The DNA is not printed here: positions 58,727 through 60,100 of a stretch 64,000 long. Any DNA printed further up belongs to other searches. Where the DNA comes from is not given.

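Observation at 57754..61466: Nucleotide-sugar tailoring set suggesting an amidated or modified uronic or amino sugar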

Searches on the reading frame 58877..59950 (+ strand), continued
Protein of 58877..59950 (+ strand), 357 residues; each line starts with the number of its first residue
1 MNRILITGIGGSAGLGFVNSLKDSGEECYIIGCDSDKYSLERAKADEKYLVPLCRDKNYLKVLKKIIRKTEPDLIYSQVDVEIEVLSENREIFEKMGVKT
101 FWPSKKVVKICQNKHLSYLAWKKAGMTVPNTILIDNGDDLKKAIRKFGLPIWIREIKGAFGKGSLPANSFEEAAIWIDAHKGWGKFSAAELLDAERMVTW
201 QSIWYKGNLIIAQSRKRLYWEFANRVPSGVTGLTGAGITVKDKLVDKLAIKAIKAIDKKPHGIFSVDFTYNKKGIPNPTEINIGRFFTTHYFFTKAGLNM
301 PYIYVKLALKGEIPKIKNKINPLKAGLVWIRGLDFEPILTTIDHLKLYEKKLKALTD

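Call 47: fold_search(model_id=the predicted structure, library=pdb)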
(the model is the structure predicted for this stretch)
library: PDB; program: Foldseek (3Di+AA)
matches with E <= 10: 1900; with E <= 0.001: 734
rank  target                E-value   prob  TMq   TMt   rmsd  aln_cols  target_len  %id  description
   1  2pn1                  1.1e-19  1.00  0.69  0.80   7.5       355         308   17  Crystal structure of carbamoylphosphate synthase large subunit (split gene in MJ) (ZP_00538348.1) from Exiguobacterium s (released 2007-05-08)
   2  3ouu_A                2.7e-19  1.00  0.70  0.57   4.6       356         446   19  Crystal Structure of Biotin Carboxylase-beta-gamma-ATP Complex from Campylobacter jejuni (released 2010-10-20)
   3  2vpq_A                4.9e-19  1.00  0.68  0.56   5.6       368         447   18  Crystal structure of biotin carboxylase from S. aureus complexed with AMPPNP (released 2008-09-09)
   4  2vpq_B                1.2e-18  1.00  0.68  0.55   5.6       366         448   19  Crystal structure of biotin carboxylase from S. aureus complexed with AMPPNP (released 2008-09-09)
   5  3ouz_A                1.6e-18  1.00  0.70  0.57   4.4       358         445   19  Crystal Structure of Biotin Carboxylase-ADP complex from Campylobacter jejuni (released 2010-10-13)
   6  4wd3_A                5.0e-18  1.00  0.61  0.57   5.5       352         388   15  Crystal structure of an L-amino acid ligase RizA (released 2015-09-09)
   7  3ouz_B                8.1e-18  1.00  0.69  0.57   4.8       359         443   19  Crystal Structure of Biotin Carboxylase-ADP complex from Campylobacter jejuni (released 2010-10-13)
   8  8xl3_A                8.1e-18  1.00  0.56  0.33   7.5       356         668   19  Structure of human propionyl-CoA carboxylase at apo-state (PCC-Apo) (released 2024-10-30)
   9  3k5i_A                1.0e-17  1.00  0.69  0.65   3.9       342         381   15  Crystal structure of N5-carboxyaminoimidazole synthase from aspergillus clavatus in complex with ADP and 5-aminoimadaz (released 2009-10-20)
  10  1ulz                  1.2e-17  1.00  0.57  0.47   7.7       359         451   17  Crystal structure of the biotin carboxylase subunit of pyruvate carboxylase (released 2004-03-09)
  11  3vot_B                1.7e-17  1.00  0.66  0.60   4.9       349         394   12  Crystal structure of L-amino acid ligase from Bacillus licheniformis (released 2012-11-07)
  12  9yx2_B                2.0e-17  1.00  0.66  0.50   5.1       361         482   17  Structure of the long chain acyl-CoA carboxylase complex from Mycobacterium smegmatis with ATP, bicarbonate, and propi (released 2025-11-26)
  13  2dzd_A                2.2e-17  1.00  0.59  0.48   6.4       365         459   17  Crystal structure of the biotin carboxylase domain of pyruvate carboxylase (released 2007-09-25)
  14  3v4s_B                2.8e-17  1.00  0.67  0.63   4.0       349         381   17  Crystal Structure of ADP-ATP complex of purK: N5-carboxyaminoimidazole ribonucleotide synthetase (released 2013-02-13)
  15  2dzd_B                2.8e-17  1.00  0.58  0.47   6.7       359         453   16  Crystal structure of the biotin carboxylase domain of pyruvate carboxylase (released 2007-09-25)
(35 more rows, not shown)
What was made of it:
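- On ATP-grasp superfamily (carboxylate-amine/thiol ligases): 734 PDB matches with E<=1e-3; the 50 listed are ATP-grasp enzymes, TMq 0.56-0.70 (call 47).
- The structural neighbours after 2pn1 are mainly biotin carboxylases and PurK, alongside L-amino-acid ligases and carbamoyl-phosphate synthetase (TM 0.65-0.70, call 47). L-amino-acid ligases score about as well (call 47).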

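Call 49: search_protein_families(library=ncbifam, proteins=[L008:10628-11728:+, L053:5903-6997:+, L004:6092-7261:-, L001:4527-5657:+, L001:6704-7909:+, L001:3859-4530:+, L001:9095-9844:+, L073:4962-6086:+, L001:2780-3862:+, L001:9848-10936:+], max_evalue=0.00001)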
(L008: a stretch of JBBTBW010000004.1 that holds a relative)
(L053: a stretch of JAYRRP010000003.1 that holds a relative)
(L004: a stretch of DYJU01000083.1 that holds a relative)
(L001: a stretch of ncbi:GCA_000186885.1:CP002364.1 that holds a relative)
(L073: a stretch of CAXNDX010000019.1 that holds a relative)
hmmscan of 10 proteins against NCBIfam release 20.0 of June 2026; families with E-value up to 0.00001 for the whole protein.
L008:10628-11728:+ (366 aa): 15 families
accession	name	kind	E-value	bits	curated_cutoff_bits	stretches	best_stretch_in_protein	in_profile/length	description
TIGR03588.1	PseC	equivalog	6e-81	272.3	423.5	1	19-364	14-378/380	UDP-4-amino-4,6-dideoxy-N-acetyl-beta-L-altrosamine transaminase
TIGR04181.1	NHT_00031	hypoth_equivalog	2.3e-67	227.4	420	1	22-345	15-357/359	LegC family aminotransferase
NF008687.0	PRK11706.1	equivalog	1.9e-66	224.3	375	1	24-364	18-372/375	dTDP-4-amino-4,6-dideoxygalactose transaminase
NF008658.2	PRK11658.1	equivalog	2.8e-66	223.7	631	1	18-364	16-375/379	UDP-4-amino-4-deoxy-L-arabinose aminotransferase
TIGR04427.1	PLP_DesI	equivalog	7.7e-57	193.2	650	1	34-363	50-380/390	dTDP-4-dehydro-6-deoxyglucose aminotransferase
NF011936.0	PRK15407.1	equivalog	1.5e-56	192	423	2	18-216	48-252/440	lipopolysaccharide biosynthesis protein RfbH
TIGR02379.1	ECA_wecE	subfamily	2.2e-54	184.7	434.85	1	42-364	37-373/376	dTDP-4-amino-4,6-dideoxy-D-glucose transaminase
NF006569.0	PRK09082.1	subfamily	5.3e-10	38.9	420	1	52-162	91-207/386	methionine aminotransferase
NF004770.0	PRK06108.1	subfamily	1.6e-09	37.1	422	1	50-176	95-228/396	pyridoxal phosphate-dependent aminotransferase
NF006488.0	PRK08912.1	equivalog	2.2e-09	36.8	498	1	55-161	90-190/387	aminotransferase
NF041364.1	GntC_guanitoxin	equivalog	5.2e-09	35.5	415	1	54-158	62-174/356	guanitoxin biosynthesis PLP-dependent (S)-gamma-hydroxy-L-arginine cyclodehydratase GntC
NF005816.0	PRK07682.1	equivalog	4e-08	32.3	620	1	60-161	99-206/390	aminotransferase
NF005817.0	PRK07683.1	equivalog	3.6e-07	29.2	575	1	61-129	99-166/387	aminotransferase A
NF009079.0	PRK12414.1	subfamily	3.8e-06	26.1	481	1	57-129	96-167/384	methionine aminotransferase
NF005305.0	PRK06836.1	equivalog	4.5e-06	26.2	376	1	63-129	110-175/396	pyridoxal phosphate-dependent aminotransferase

L053:5903-6997:+ (364 aa): 21 families
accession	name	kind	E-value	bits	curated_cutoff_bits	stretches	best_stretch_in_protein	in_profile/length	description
TIGR03588.1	PseC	equivalog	7.1e-100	334.6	423.5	1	2-362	2-378/380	UDP-4-amino-4,6-dideoxy-N-acetyl-beta-L-altrosamine transaminase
NF008658.2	PRK11658.1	equivalog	2.1e-85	286.7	631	1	4-362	7-375/379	UDP-4-amino-4-deoxy-L-arabinose aminotransferase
NF008687.0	PRK11706.1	equivalog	2.8e-74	250.1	375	1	1-362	1-372/375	dTDP-4-amino-4,6-dideoxygalactose transaminase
TIGR04181.1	NHT_00031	hypoth_equivalog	1.5e-72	244.4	420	1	2-343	1-357/359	LegC family aminotransferase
NF011936.0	PRK15407.1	equivalog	9.4e-71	238.8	423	2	2-209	37-252/440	lipopolysaccharide biosynthesis protein RfbH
TIGR02379.1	ECA_wecE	subfamily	2.3e-63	214.2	434.85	1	1-362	1-373/376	dTDP-4-amino-4,6-dideoxy-D-glucose transaminase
TIGR04427.1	PLP_DesI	equivalog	3e-61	207.7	650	1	27-358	49-377/390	dTDP-4-dehydro-6-deoxyglucose aminotransferase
NF005817.0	PRK07683.1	equivalog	8.7e-10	37.8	575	1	41-125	76-171/387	aminotransferase A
NF005816.0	PRK07682.1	equivalog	4e-08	32.3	620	1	54-124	99-169/390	aminotransferase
NF004621.0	PRK05957.1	equivalog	1.3e-07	30.7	498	1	59-125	102-167/389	pyridoxal phosphate-dependent aminotransferase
NF006569.0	PRK09082.1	subfamily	1.6e-07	30.8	420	1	46-123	91-168/386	methionine aminotransferase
NF005695.0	PRK07503.1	equivalog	2.2e-07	29.9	666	1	30-211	65-241/403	methionine gamma-lyase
NF006488.0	PRK08912.1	equivalog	2.5e-07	30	498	1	53-154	94-189/387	aminotransferase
NF004975.0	PRK06348.1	equivalog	2.9e-07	29.8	549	1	57-152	98-202/384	pyridoxal phosphate-dependent aminotransferase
NF004770.0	PRK06108.1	subfamily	5.4e-07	28.8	422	1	48-123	99-175/396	pyridoxal phosphate-dependent aminotransferase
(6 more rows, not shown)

L004:6092-7261:- (389 aa): 7 families
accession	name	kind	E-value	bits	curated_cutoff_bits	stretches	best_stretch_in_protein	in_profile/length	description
TIGR03588.1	PseC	equivalog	8e-72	242.2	423.5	1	29-384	7-378/380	UDP-4-amino-4,6-dideoxy-N-acetyl-beta-L-altrosamine transaminase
NF008687.0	PRK11706.1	equivalog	9e-62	209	375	1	38-386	16-374/375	dTDP-4-amino-4,6-dideoxygalactose transaminase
TIGR04181.1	NHT_00031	hypoth_equivalog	2.6e-56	191.1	420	1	39-365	16-357/359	LegC family aminotransferase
NF008658.2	PRK11658.1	equivalog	1.3e-55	188.6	631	1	35-386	16-377/379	UDP-4-amino-4-deoxy-L-arabinose aminotransferase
NF011936.0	PRK15407.1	equivalog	2.3e-50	171.6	423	2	33-234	47-252/440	lipopolysaccharide biosynthesis protein RfbH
TIGR02379.1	ECA_wecE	subfamily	1.6e-48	165.3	434.85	1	44-387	23-376/376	dTDP-4-amino-4,6-dideoxy-D-glucose transaminase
TIGR04427.1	PLP_DesI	equivalog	9.2e-45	153.4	650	1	50-380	50-377/390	dTDP-4-dehydro-6-deoxyglucose aminotransferase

L001:4527-5657:+ (376 aa): 8 families
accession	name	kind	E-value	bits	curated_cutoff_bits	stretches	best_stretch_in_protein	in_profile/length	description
TIGR03588.1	PseC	equivalog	2.3e-68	230.9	423.5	1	18-370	13-377/380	UDP-4-amino-4,6-dideoxy-N-acetyl-beta-L-altrosamine transaminase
TIGR04181.1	NHT_00031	hypoth_equivalog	7.1e-56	189.6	420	1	34-352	28-357/359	LegC family aminotransferase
NF008687.0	PRK11706.1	equivalog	1.8e-51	175.1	375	1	23-370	17-371/375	dTDP-4-amino-4,6-dideoxygalactose transaminase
NF008658.2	PRK11658.1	equivalog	1.2e-45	155.9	631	1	17-373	14-377/379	UDP-4-amino-4-deoxy-L-arabinose aminotransferase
TIGR04427.1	PLP_DesI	equivalog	1.4e-44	152.8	650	1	34-376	50-386/390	dTDP-4-dehydro-6-deoxyglucose aminotransferase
TIGR02379.1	ECA_wecE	subfamily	1.9e-38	132.2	434.85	1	45-369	40-371/376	dTDP-4-amino-4,6-dideoxy-D-glucose transaminase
NF011936.0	PRK15407.1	equivalog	1.5e-32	112.9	423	1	34-222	63-251/440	lipopolysaccharide biosynthesis protein RfbH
NF006569.0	PRK09082.1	subfamily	6e-07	28.9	420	1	59-125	98-164/386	methionine aminotransferase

L001:6704-7909:+ (401 aa): 1 family
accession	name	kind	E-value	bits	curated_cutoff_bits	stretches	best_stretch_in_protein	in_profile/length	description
NF033460.1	glycerol3P_ox_II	equivalog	1.2e-06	27.9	460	0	11-62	2-53/361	type 2 glycerol-3-phosphate oxidase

L001:3859-4530:+ (223 aa): 3 families
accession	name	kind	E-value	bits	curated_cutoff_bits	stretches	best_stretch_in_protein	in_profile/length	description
NF009804.0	PRK13288.1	equivalog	2.8e-08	33.5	218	1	109-216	105-210/215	pyrophosphatase PpaX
TIGR01454.1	AHBA_synth_RP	hypoth_equivalog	6.3e-07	29.2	246.65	1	88-216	77-203/205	AHBA synthesis associated protein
NF009695.0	PRK13222.1-2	equivalog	1e-06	28.4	225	1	105-217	113-223/226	phosphoglycolate phosphatase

L001:9095-9844:+ (249 aa): 3 families
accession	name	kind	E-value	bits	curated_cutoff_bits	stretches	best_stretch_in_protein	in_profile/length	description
TIGR04182.1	glyco_TIGR04182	equivalog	7.9e-11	41.9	325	1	12-213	5-193/293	S-layer glycoprotein N-glycosyltransferase AglJ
NF058614.1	PPMAGASynPpgS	equivalog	5.3e-10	39.1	370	1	12-172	5-164/226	polyprenyl-phospho-N-acetylgalactosaminyl synthase PpgS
NF041391.1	DPhHxTase_Halo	equivalog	3.9e-07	29.3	375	1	16-174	4-154/213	dolichyl-phosphate hexose transferase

L073:4962-6086:+ (374 aa): 29 families (the best 25 are shown)
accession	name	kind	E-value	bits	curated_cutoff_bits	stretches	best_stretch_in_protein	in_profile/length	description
TIGR03588.1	PseC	equivalog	3.4e-96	322.5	423.5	1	1-370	1-379/380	UDP-4-amino-4,6-dideoxy-N-acetyl-beta-L-altrosamine transaminase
NF008658.2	PRK11658.1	equivalog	2.3e-82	276.7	631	1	2-372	5-378/379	UDP-4-amino-4-deoxy-L-arabinose aminotransferase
TIGR04181.1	NHT_00031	hypoth_equivalog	4.7e-80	269.2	420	1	2-350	1-357/359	LegC family aminotransferase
NF011936.0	PRK15407.1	equivalog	1.6e-65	221.6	423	2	2-215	37-247/440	lipopolysaccharide biosynthesis protein RfbH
NF008687.0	PRK11706.1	equivalog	3.6e-64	216.9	375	1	1-370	1-373/375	dTDP-4-amino-4,6-dideoxygalactose transaminase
TIGR04427.1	PLP_DesI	equivalog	8.1e-60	203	650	1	20-368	41-380/390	dTDP-4-dehydro-6-deoxyglucose aminotransferase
TIGR02379.1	ECA_wecE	subfamily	6.3e-56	189.8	434.85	1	1-370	1-374/376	dTDP-4-amino-4,6-dideoxy-D-glucose transaminase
NF005816.0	PRK07682.1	equivalog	2.7e-13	49.3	620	1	41-177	86-228/390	aminotransferase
NF006488.0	PRK08912.1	equivalog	9.3e-11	41.3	498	1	48-156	90-191/387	aminotransferase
NF004975.0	PRK06348.1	equivalog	2.9e-10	39.7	549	1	44-177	88-227/384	pyridoxal phosphate-dependent aminotransferase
NF004621.0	PRK05957.1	equivalog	3.6e-10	39.2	498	1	47-176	91-225/389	pyridoxal phosphate-dependent aminotransferase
NF005817.0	PRK07683.1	equivalog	3.8e-10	39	575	1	42-153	86-202/387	aminotransferase A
NF006569.0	PRK09082.1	subfamily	5.7e-09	35.5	420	1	37-156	82-207/386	methionine aminotransferase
TIGR01977.1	am_tr_V_EF2568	hypoth_equivalog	9.4e-09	34.8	377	1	29-157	43-179/376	cysteine desulfurase family protein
NF041091.1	asp_aminotase_Arch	equivalog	1.5e-08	33.9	550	1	45-153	87-201/376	aspartate aminotransferase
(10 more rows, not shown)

L001:2780-3862:+ (360 aa): 1 family
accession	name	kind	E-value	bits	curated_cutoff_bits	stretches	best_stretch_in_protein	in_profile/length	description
NF047385.1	T4SS_GNAT_BspF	exception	1.4e-07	30.5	775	1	133-306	184-360/428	type IV secretion system effector crotonyl transferase BspF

L001:9848-10936:+ (362 aa): 1 family
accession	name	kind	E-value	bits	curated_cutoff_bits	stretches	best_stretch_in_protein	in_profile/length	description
TIGR00374.1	TIGR00374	subfamily_domain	4.6e-18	65.7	43.2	1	17-346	9-314/323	flippase-like domain-containing protein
